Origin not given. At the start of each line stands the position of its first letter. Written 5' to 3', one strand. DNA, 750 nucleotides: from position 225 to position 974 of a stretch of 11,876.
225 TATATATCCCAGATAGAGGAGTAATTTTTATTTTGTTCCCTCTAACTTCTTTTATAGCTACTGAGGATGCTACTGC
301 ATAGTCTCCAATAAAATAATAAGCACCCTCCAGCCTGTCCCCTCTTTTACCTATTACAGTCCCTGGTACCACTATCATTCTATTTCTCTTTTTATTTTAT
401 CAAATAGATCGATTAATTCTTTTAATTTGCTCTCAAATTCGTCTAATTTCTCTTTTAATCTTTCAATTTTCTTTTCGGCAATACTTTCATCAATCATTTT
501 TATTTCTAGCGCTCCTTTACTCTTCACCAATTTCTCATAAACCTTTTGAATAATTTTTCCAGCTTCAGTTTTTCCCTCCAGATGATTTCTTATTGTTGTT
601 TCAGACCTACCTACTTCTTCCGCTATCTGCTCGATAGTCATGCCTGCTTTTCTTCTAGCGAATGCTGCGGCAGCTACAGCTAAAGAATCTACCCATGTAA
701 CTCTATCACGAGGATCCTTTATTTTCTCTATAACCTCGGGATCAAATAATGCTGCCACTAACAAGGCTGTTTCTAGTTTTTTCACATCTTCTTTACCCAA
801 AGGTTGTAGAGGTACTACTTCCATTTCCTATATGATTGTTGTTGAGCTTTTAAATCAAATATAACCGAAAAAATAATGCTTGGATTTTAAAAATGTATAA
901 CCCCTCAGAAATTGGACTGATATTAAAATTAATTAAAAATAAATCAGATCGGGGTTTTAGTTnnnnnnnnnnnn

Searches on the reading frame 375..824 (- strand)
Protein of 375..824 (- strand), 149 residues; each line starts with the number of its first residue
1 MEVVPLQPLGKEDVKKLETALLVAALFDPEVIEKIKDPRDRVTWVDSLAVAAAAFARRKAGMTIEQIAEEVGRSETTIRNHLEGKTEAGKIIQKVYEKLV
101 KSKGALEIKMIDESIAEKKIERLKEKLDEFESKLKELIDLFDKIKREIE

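Call 37: search_protein_families(library=pfam, proteins=[window:375-824:-], max_evalue=0.01)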
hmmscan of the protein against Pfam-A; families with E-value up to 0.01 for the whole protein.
window:375-824:- (149 aa): 15 families
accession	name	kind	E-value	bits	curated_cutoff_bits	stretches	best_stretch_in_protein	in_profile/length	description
PF14493.12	HTH_40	-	1.2e-07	32.4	27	1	59-129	10-78/89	Helix-turn-helix domain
PF13384.12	HTH_23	-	5.7e-05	23.2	24.6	1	52-81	8-37/50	Homeodomain-like domain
PF08281.18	Sigma70_r4_2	-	0.00014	21.8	25.7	1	61-82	26-47/54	Sigma-70, region 4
PF08279.18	HTH_11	-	0.00017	21.8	25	1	58-92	13-46/55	HTH domain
PF13936.12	HTH_38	-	0.00035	20.7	27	1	55-83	14-42/44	Helix-turn-helix domain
PF13412.12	HTH_24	-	0.001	19.1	21.9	1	58-91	14-47/48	Winged helix-turn-helix DNA-binding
PF13560.12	HTH_31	-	0.0012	19.5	27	1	57-86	10-39/64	Helix-turn-helix domain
PF12840.13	HTH_20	-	0.0015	18.9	27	1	57-83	14-40/51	Helix-turn-helix domain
PF12844.13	HTH_19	-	0.0024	18.2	30.2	1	55-87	6-38/64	Helix-turn-helix domain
PF09325.15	Vps5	-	0.0026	17.8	27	1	62-148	107-193/236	Vps5 C terminal like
PF13551.12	HTH_29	-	0.0027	18.2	28.1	1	58-83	8-34/64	Winged helix-turn helix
PF08220.18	HTH_DeoR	-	0.0042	17.2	21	0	61-95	14-47/57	DeoR-like helix-turn-helix domain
PF02796.21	HTH_7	-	0.0047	17.5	23.8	0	53-78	13-38/45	Helix-turn-helix domain of resolvase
PF17762.8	HTH_ParB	-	0.0053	17.3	22.6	1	58-111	17-70/102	ParB HTH domain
PF04545.22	Sigma70_r4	-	0.0078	16.1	24.1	0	57-81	16-40/50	Sigma-70, region 4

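Call 69: search_protein_families(library=ncbifam, proteins=[window:375-824:-], max_evalue=0.001)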
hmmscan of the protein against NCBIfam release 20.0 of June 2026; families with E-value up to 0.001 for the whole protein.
window:375-824:- (149 aa): 2 families
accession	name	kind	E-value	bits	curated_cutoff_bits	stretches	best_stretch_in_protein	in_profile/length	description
TIGR03879.1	near_KaiC_dom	domain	4.6e-22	78.3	65.1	1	30-100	1-89/91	probable regulatory domain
NF033545.0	transpos_IS630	equivalog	0.00062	19.3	100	1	53-137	4-84/299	IS630 family transposase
